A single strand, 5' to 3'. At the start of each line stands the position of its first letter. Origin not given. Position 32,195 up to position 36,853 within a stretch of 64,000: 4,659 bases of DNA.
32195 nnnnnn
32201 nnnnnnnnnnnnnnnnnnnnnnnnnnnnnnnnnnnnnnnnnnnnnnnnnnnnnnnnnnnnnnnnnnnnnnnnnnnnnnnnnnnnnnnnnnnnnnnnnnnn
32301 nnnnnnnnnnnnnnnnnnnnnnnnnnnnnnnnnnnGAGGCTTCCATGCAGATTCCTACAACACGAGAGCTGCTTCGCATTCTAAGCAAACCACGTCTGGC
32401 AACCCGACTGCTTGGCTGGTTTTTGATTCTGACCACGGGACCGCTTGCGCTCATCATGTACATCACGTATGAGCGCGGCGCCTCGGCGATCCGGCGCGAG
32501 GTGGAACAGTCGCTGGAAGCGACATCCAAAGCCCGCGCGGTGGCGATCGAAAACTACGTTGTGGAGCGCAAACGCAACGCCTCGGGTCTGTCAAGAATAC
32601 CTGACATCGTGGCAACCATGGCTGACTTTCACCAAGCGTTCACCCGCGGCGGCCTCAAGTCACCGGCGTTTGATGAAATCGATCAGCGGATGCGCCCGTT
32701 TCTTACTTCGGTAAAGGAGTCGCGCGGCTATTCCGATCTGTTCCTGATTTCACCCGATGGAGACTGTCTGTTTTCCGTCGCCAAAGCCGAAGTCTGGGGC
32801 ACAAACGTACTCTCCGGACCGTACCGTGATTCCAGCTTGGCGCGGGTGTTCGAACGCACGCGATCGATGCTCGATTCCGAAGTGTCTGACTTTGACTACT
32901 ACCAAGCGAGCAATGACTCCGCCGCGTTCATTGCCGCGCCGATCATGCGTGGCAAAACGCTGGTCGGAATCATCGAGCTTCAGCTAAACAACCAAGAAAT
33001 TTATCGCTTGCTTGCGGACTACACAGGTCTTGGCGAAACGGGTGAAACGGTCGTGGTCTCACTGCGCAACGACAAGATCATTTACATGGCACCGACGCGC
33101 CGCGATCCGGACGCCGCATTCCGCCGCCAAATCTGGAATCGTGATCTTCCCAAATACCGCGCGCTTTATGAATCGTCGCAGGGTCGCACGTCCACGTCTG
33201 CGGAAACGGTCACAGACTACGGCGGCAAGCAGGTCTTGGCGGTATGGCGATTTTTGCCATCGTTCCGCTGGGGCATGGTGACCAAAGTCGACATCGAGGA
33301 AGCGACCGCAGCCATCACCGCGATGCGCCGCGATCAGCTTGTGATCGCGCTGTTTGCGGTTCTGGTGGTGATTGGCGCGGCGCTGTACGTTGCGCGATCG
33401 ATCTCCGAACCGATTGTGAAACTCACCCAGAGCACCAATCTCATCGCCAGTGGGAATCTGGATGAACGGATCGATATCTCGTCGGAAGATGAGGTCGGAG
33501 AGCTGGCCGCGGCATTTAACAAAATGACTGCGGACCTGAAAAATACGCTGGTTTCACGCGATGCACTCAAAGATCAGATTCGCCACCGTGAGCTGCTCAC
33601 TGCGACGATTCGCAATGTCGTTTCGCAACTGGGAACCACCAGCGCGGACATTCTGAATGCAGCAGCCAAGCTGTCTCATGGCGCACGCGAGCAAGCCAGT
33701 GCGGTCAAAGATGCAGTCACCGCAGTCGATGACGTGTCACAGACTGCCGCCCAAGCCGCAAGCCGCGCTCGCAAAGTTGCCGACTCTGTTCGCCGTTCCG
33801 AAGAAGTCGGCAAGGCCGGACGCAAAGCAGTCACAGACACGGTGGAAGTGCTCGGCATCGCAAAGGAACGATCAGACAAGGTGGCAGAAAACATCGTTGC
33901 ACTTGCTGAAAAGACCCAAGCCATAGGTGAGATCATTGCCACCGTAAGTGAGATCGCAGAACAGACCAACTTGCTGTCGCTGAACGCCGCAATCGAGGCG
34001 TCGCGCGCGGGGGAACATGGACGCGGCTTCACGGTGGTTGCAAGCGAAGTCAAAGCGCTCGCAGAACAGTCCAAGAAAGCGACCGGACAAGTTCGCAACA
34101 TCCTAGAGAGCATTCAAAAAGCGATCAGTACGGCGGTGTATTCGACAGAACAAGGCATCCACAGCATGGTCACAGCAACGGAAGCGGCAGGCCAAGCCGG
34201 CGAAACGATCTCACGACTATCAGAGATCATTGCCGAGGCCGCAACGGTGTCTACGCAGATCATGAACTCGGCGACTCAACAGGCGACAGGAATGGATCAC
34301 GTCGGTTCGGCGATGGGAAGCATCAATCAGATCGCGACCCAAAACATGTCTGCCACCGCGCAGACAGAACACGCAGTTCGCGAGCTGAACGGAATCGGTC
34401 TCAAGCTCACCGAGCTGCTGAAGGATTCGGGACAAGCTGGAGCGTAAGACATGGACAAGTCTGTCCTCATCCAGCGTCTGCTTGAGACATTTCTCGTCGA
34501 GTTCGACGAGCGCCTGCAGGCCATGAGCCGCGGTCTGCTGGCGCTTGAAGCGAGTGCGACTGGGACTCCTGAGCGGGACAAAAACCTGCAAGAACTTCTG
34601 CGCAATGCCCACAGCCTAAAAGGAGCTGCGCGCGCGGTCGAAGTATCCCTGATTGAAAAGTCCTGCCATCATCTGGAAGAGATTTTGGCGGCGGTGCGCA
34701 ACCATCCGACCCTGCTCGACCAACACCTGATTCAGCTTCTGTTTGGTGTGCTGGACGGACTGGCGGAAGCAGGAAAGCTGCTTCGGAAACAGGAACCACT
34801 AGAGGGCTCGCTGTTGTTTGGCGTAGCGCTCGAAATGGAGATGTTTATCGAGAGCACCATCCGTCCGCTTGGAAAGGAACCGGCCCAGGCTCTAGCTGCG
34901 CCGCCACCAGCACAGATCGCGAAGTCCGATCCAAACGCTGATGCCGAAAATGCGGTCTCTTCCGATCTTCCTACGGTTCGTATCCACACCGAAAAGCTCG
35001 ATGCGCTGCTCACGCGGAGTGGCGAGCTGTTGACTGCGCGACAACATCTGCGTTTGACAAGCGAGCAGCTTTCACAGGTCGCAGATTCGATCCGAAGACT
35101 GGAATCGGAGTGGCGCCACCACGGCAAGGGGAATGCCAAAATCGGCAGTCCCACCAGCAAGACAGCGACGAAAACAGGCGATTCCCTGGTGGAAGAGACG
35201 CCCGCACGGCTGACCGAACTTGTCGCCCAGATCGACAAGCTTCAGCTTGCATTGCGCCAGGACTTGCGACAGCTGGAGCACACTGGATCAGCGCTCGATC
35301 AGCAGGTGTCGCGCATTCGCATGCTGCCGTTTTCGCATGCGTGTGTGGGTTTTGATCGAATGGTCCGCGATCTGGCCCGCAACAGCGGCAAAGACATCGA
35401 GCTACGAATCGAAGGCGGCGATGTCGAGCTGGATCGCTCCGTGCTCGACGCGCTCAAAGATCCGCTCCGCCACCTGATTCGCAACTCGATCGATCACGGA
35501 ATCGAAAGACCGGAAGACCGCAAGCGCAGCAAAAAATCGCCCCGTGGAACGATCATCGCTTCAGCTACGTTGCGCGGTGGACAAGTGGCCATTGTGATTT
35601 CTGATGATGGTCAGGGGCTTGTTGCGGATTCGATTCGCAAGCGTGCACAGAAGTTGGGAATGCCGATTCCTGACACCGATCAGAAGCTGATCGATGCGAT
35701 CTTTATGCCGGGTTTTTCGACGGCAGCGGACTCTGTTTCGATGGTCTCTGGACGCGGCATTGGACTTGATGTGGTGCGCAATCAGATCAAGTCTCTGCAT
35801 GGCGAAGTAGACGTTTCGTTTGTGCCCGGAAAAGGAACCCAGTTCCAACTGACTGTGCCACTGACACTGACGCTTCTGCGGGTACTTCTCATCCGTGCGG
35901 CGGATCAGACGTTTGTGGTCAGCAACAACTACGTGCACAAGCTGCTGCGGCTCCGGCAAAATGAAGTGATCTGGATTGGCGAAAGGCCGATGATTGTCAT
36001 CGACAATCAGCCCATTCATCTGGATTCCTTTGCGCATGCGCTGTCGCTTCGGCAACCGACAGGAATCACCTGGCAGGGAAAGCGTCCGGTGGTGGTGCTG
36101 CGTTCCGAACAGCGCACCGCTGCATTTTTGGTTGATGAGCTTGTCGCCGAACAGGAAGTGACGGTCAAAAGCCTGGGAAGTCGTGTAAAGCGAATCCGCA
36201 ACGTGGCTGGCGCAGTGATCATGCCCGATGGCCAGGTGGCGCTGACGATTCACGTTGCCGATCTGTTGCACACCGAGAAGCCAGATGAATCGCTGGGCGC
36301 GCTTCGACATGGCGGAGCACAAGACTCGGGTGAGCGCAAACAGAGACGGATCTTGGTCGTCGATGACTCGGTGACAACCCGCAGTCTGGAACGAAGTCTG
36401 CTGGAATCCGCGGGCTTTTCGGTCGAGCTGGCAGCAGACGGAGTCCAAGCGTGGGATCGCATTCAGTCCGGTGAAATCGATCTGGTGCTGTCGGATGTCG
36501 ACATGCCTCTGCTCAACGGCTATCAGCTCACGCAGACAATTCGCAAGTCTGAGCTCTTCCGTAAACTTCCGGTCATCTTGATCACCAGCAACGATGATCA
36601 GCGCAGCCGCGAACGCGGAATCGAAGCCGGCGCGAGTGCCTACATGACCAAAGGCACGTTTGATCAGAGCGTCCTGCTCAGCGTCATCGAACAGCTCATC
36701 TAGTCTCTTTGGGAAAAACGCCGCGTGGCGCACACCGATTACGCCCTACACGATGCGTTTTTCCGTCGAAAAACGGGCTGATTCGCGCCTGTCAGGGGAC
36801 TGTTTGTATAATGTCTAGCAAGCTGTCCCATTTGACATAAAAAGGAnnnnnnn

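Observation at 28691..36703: Chemosensory operon with an embedded orphan UrtA/AmiC-family binding lipoprotein and no adaptation enzymes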

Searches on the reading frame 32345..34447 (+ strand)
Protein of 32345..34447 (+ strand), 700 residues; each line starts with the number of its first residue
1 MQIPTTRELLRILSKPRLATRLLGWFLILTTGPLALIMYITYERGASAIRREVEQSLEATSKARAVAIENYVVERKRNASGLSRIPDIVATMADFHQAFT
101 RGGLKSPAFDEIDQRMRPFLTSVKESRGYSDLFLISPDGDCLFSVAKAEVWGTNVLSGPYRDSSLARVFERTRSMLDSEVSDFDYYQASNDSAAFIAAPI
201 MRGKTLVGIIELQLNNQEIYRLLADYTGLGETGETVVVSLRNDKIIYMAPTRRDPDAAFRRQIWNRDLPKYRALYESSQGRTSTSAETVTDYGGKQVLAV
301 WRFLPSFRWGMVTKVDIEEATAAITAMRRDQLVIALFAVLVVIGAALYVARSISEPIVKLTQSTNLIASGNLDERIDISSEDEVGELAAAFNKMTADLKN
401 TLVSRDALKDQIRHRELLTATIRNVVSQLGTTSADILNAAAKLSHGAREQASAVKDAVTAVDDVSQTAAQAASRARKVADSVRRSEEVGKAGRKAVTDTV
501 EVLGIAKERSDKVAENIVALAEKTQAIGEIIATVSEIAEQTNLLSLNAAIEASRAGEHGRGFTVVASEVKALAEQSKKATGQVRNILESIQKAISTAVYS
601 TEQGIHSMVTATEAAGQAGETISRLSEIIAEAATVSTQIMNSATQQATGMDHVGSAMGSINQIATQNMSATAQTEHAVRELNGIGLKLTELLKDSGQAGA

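Call 4: search_protein_families(library=pfam, proteins=[window:32345-34447:+])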
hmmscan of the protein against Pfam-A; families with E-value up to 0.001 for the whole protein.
window:32345-34447:+ (700 aa): 3 families
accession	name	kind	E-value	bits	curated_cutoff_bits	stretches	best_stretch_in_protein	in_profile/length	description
PF00015.26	MCPsignal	-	1.9e-33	116.2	34.6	1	489-663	11-171/172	Methyl-accepting chemotaxis protein (MCP) signalling domain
PF02743.24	dCache_1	-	2.1e-17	63.9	45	1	48-313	2-239/240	Cache domain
PF00672.30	HAMP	-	4.1e-15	56.3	25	1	349-399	2-52/53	HAMP domain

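Call 28: search_protein_families(library=ncbifam, proteins=[window:32345-34447:+], max_evalue=0.00001)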
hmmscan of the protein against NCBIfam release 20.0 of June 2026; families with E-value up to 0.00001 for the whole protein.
window:32345-34447:+ (700 aa): 21 families
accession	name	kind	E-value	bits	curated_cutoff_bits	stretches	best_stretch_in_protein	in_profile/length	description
NF058645.1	MCPCtpMPsAe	equivalog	1.6e-39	136.1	900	1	322-693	198-554/558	methyl-accepting chemotaxis protein CtpM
NF011615.0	PRK15041.1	equivalog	2.8e-26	92.3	947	1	332-689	196-509/554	methyl-accepting chemotaxis protein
NF011622.0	PRK15048.1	equivalog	1e-24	87.6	900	1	332-678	195-496/553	methyl-accepting chemotaxis protein II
NF041847.1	transduc_aer2_vibrio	equivalog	9.7e-23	80.3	1200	1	353-692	455-749/804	aerotaxis transducer Aer2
NF047851.1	MCPCitTducer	equivalog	7.4e-22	78.1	900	1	316-673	180-492/553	methyl-accepting chemotaxis citrate transducer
NF007309.0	PRK09793.1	equivalog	5.9e-20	71.7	903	1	336-677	197-493/533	methyl-accepting chemotaxis protein IV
NF050802.1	AspChtxCcaA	equivalog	2.5e-19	69.1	1300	1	465-646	510-683/700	aspartate chemotaxis receptor CcaA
NF038263.1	prot_phos_SiaA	equivalog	1.4e-16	60.2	700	1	274-402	255-383/658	biofilm regulation protein phosphatase SiaA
NF040691.1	MtrAB_MtrB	equivalog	3.1e-13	49.6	450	1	308-403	167-262/507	MtrAB system histidine kinase MtrB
NF033092.0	HK_WalK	equivalog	2.2e-12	46.4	725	1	314-447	162-293/594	cell wall metabolism sensor histidine kinase WalK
NF012163.2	BaeS_SmeS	equivalog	2.6e-12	46.4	500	1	327-472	162-305/457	sensor histidine kinase efflux regulator BaeS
NF007837.0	PRK10549.1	equivalog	1.3e-10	40.6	603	1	328-414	163-249/466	envelope stress sensor histidine kinase BaeS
NF047496.1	HK_LIC11548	equivalog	4.3e-09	35.7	750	1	333-400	279-346/589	LIC_11548 family sensor histidine kinase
TIGR01386.1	cztS_silS_copS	subfamily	9e-09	34.8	292.55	1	272-414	106-250/457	heavy metal sensor histidine kinase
NF053592.1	HK_near_YfiR_like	equivalog_domain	1.7e-08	34.3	194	1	330-398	148-221/223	sensor histidine kinase, YfiR-like protein-associated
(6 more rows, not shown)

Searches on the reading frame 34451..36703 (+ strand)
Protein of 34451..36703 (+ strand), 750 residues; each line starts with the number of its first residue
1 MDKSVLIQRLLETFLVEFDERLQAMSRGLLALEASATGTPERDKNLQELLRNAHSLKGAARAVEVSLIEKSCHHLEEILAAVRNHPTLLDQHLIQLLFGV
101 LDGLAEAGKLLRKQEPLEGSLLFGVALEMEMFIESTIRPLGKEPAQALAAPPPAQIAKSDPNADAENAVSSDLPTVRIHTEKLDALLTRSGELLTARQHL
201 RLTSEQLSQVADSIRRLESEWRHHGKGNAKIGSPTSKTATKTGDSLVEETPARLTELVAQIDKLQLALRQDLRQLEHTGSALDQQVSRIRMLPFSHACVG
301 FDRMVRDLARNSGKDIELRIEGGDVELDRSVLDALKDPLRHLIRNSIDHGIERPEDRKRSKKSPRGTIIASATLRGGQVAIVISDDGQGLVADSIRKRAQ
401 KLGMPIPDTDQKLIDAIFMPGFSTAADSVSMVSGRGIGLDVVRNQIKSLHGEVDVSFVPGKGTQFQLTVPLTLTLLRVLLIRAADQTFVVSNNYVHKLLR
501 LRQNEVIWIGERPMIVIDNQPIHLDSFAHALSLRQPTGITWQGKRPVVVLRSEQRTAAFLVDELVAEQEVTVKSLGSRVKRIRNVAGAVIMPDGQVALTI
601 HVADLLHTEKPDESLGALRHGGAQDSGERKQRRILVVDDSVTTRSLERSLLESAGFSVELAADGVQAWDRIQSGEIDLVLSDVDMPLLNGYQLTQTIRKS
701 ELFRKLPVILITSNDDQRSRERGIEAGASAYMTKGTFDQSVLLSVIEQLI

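Call 4: search_protein_families(library=pfam, proteins=[window:34451-36703:+])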
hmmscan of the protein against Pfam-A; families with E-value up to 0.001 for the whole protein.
window:34451-36703:+ (750 aa): 4 families
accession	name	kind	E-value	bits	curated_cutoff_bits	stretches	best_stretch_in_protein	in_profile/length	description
PF00072.30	Response_reg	-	9.2e-25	87.4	30.2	1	634-746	1-110/111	Response regulator receiver domain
PF02518.31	HATPase_c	-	3.6e-15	56.8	26.4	1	337-472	4-110/111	Histidine kinase-, DNA gyrase B-, and HSP90-like ATPase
PF01584.24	CheW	-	8.9e-14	51.7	23.5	1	478-608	2-136/138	CheW-like domain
PF01627.28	Hpt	-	5.2e-12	46.3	24.6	1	9-97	1-74/84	Hpt domain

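Call 28: search_protein_families(library=ncbifam, proteins=[window:34451-36703:+], max_evalue=0.00001)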
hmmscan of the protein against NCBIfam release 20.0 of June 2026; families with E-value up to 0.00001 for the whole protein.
window:34451-36703:+ (750 aa): 87 families (the best 25 are shown)
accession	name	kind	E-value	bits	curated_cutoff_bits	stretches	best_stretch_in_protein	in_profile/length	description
NF041336.1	CheA_Halo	equivalog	1.3e-80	271.9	950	2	268-603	330-664/666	chemotaxis protein CheA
NF007835.0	PRK10547.1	equivalog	7.8e-78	262.7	793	2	270-607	321-658/670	chemotaxis protein CheA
NF008099.0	PRK10841.1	equivalog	8.1e-27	93.4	920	1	610-734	803-925/949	two-component system sensor histidine kinase RcsC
NF008318.0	PRK11107.1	equivalog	1.3e-20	73.1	890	1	394-747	444-782/920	two-component sensor histidine kinase BarA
NF008302.0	PRK11091.1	equivalog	2e-19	69.3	838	2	624-734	518-628/779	aerobic respiration two-component sensor histidine kinase ArcB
NF007901.0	PRK10610.1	equivalog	6.9e-19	68.2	189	1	630-735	4-110/129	chemotaxis response regulator CheY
NF007135.0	PRK09581.1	equivalog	7.9e-19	67.8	474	1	633-741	4-112/457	PleD family two-component system response regulator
NF011874.0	PRK15347.1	equivalog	8.7e-19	67.1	852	1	633-734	692-795/921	two component system sensor kinase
NF041947.1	LuxQ_Vibrio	equivalog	2e-18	65.7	1200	1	630-734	721-824/843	quorum-sensing autoinducer 2 sensor kinase/phosphatase LuxQ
NF041733.1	resp_reg_CseB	equivalog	2.3e-17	63.1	350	1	634-747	3-112/228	two-component system response regulator CseB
NF045944.1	ResRegRpaBCyano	equivalog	2.8e-17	62.9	330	1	635-735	1-98/229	response regulator transcription factor RpaB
NF007420.1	PRK09959.1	equivalog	4.9e-17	60.8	1995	1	633-734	960-1059/1197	acid-sensing system histidine kinase EvgS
NF038297.2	hybrid_HK_HrmK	equivalog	2.2e-16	59.6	725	1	625-746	484-604/607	hybrid histidine kinase/response regulator HrmK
TIGR02154.1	PhoB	equivalog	2.7e-16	59.5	296.2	1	631-746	2-116/226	phosphate regulon transcriptional regulator PhoB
NF008034.0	PRK10766.1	equivalog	2.4e-15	56.7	275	1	632-736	3-104/231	two-component system response regulator TorR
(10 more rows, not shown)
